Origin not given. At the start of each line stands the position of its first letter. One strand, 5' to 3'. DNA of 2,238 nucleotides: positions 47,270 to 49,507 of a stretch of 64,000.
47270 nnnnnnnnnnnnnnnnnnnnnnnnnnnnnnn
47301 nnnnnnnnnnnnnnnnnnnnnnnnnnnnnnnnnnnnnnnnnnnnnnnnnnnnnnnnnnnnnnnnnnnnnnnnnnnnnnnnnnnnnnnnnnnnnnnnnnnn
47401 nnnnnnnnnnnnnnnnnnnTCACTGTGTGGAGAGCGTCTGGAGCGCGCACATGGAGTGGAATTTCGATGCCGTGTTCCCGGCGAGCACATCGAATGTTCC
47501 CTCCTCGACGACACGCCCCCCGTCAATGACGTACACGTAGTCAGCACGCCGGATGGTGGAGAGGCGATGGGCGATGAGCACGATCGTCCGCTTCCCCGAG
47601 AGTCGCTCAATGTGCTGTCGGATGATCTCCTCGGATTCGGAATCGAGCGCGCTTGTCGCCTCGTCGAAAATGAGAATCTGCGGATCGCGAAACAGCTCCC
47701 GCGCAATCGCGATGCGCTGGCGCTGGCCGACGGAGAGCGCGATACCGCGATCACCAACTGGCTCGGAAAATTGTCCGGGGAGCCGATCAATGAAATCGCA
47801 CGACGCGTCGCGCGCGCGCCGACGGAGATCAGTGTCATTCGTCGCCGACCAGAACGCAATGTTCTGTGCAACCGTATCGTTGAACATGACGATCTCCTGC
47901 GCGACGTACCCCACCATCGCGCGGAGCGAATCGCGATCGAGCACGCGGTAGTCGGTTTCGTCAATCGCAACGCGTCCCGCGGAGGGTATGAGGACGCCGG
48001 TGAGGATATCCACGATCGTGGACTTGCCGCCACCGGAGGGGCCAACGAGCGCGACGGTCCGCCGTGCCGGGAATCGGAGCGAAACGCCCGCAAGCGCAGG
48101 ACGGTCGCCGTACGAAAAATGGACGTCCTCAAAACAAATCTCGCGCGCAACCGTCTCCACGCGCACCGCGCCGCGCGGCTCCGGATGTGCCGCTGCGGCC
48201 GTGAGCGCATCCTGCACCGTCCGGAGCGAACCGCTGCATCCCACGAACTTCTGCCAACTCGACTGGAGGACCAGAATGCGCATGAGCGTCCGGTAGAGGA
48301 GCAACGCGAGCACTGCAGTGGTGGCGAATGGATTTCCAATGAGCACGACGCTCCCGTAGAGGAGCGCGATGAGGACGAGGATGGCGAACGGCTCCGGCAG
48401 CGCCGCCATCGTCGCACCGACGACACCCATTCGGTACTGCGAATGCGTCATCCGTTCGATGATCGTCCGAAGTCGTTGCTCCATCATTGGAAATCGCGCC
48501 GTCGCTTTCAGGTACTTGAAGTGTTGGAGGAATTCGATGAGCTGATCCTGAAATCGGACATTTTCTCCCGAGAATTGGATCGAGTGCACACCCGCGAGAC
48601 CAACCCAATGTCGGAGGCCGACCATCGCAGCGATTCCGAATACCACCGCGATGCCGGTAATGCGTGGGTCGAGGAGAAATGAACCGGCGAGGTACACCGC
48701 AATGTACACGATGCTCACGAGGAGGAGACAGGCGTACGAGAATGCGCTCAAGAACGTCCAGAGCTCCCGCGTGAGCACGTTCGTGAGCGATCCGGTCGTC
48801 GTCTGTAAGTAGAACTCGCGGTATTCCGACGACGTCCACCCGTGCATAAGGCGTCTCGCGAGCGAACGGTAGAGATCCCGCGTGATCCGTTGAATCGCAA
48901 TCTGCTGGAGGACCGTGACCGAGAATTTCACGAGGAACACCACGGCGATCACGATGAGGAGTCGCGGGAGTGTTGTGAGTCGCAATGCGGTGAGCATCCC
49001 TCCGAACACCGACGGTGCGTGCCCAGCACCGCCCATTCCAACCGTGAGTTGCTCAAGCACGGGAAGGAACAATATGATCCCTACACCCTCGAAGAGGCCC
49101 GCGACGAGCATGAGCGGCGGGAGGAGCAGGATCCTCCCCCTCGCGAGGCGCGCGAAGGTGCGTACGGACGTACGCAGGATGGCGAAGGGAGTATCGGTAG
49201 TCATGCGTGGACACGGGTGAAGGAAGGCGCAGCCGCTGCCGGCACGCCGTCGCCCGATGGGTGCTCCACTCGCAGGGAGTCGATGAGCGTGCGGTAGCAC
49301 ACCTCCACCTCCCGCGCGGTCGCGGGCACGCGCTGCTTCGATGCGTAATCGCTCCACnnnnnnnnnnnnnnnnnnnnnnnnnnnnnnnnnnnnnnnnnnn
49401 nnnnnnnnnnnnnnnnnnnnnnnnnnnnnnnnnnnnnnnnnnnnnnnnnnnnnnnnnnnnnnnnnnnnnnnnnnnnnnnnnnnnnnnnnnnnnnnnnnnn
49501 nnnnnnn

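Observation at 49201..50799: KpsC/KpsS-like (Capsule_synth) protein adjacent to the ABC exporter: candidate nonulosonate or Kdo-type transferase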

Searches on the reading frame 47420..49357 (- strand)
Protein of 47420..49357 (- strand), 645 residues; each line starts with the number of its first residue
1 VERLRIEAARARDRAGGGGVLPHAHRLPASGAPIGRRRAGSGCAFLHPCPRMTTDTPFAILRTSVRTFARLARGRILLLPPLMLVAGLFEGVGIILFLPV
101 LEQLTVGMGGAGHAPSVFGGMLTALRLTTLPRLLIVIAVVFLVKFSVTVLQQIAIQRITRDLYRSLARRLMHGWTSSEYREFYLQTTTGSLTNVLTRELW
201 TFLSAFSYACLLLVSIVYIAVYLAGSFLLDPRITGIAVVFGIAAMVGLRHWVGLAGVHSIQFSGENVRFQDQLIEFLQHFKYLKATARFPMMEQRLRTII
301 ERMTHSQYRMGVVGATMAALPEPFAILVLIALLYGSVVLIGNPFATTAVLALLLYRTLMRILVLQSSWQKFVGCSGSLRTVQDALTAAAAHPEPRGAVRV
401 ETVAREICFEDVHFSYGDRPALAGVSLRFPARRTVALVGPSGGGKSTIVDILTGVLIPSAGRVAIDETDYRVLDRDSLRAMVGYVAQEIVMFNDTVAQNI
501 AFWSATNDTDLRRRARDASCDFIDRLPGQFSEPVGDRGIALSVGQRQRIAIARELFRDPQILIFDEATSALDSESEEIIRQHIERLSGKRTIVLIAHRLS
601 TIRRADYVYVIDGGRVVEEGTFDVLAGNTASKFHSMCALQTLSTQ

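Call 7: search_protein_families(library=pfam, proteins=[window:47420-49357:-], max_evalue=0.001)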
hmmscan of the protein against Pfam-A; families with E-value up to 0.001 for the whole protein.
window:47420-49357:- (645 aa): 3 families
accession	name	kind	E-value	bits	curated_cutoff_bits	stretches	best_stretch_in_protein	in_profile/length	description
PF00005.33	ABC_tran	-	1.2e-26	94.4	25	1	423-569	2-137/137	ABC transporter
PF13555.12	AAA_29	-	9e-06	25.8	27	1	426-460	16-50/61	P-loop containing region of AAA domain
PF02463.25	SMC_N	-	3.3e-05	23.9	40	0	433-610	25-210/220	RecF/RecN/SMC N terminal domain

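Call 64: search_protein_families(library=ncbifam, proteins=[window:47420-49204:-], max_evalue=0.00001)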
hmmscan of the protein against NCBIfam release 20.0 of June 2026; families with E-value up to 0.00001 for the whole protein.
window:47420-49204:- (594 aa): 185 families (the best 25 are shown)
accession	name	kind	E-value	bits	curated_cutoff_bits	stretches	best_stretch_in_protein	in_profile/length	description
NF045513.1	HepA_fam_ABC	equivalog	1.2e-94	317.9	725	1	31-575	42-596/610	heterocyst formation ABC transporter subunit HepA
TIGR03796.1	NHLM_micro_ABC1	equivalog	1.7e-73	248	853.3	1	79-576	193-700/710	NHLP family bacteriocin export ABC transporter peptidase/permease/ATPase subunit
TIGR02203.1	MsbA_lipidA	equivalog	1.1e-72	245.4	602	1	69-574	47-555/572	lipid A export permease/ATP-binding protein MsbA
TIGR01846.1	type_I_sec_HlyB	subfamily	1.3e-72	245.2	725.55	1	73-589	172-692/694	type I secretion system permease/ATPase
NF010178.0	PRK13657.1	equivalog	1.1e-69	235.4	733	1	162-591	138-572/588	glucan ABC transporter ATP-binding protein/ permease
TIGR00958.1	3a01208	subfamily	5.3e-67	226.6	874.6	1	243-579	364-705/711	antigen peptide transporter 2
TIGR02204.1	MsbA_rel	hypoth_equivalog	4e-66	223.9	780.4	1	100-577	82-564/576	ABC transporter, permease/ATP-binding protein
TIGR03375.1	type_I_sec_LssB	subfamily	2.1e-65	221.3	693.1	1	77-572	186-686/696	type I secretion system permease/ATPase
NF008381.0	PRK11176.1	equivalog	8.6e-64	215.9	867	1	301-575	292-566/582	lipid A ABC transporter ATP-binding protein/permease MsbA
NF050066.1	LPSTprtrPglK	equivalog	7.4e-63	212.8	1000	1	101-561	94-556/558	BC-type lipopolysaccharide transporter PglK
TIGR01842.1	type_I_sec_PrtD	subfamily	9.5e-60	202.6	510.15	1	68-570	34-536/544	type I secretion system permease/ATPase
NF052233.1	CphA_assoc_ABC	equivalog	3.2e-58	197.7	880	1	326-577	479-732/766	cyanophycin metabolism-associated ABC transporter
TIGR02857.1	CydD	equivalog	1.9e-56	192.1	435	1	71-559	35-528/529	thiol reductant ABC exporter subunit CydD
TIGR03797.1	NHLM_micro_ABC2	equivalog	3.2e-56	191.2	709.4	1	78-577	174-674/686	NHLP bacteriocin export ABC transporter permease/ATPase subunit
TIGR01192.1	chvA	subfamily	1.6e-55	188.9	585.4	1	231-585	207-566/585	glucan export ABC transporter ATP-binding protein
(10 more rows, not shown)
